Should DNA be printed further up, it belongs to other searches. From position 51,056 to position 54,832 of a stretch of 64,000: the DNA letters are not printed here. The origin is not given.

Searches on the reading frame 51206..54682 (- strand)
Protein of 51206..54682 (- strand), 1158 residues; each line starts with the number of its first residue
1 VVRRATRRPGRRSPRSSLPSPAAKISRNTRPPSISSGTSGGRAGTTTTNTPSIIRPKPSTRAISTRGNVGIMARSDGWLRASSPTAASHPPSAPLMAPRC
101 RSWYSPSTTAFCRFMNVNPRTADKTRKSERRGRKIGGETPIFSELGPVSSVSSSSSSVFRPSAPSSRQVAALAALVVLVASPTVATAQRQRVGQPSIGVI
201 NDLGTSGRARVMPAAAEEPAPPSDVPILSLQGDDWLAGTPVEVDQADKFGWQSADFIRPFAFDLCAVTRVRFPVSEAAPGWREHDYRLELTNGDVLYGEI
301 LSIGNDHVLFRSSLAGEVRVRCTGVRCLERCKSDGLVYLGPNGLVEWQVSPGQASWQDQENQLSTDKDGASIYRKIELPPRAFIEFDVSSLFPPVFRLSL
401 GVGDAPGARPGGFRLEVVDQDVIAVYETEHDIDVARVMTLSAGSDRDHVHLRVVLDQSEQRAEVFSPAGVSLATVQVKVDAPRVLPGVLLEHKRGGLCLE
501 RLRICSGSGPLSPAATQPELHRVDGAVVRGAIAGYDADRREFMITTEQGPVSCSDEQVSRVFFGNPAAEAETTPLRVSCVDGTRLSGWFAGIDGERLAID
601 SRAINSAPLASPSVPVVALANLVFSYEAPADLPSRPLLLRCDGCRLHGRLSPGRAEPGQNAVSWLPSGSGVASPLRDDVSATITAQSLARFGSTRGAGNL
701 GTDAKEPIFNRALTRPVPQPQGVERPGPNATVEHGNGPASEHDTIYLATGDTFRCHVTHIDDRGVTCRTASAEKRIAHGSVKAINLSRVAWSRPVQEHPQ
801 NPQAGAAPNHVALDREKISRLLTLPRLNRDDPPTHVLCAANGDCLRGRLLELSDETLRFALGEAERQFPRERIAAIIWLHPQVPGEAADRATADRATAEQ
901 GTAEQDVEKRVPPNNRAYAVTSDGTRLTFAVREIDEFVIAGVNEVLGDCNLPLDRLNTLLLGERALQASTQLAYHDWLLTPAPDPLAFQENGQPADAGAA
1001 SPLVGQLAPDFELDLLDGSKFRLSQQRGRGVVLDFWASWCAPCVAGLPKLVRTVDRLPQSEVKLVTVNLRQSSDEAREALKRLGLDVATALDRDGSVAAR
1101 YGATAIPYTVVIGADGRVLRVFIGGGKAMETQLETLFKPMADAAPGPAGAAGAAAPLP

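Call 26: search_protein_families(library=pfam, proteins=[window:51206-54682:-], max_evalue=0.001)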
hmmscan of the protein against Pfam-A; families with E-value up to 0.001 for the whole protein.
window:51206-54682:- (1158 aa): 4 families
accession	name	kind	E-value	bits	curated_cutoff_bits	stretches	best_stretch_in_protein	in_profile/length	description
PF08534.16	Redoxin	-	1.2e-20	74.2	26.6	1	1004-1128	2-138/148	Redoxin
PF00578.27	AhpC-TSA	-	1.2e-19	70.8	26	1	1004-1118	1-121/124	AhpC/TSA family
PF13905.12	Thioredoxin_8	-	2.4e-10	41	27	1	1031-1118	4-94/94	Thioredoxin-like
PF00085.26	Thioredoxin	-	5.5e-06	26.8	23.5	1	1028-1078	18-67/103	Thioredoxin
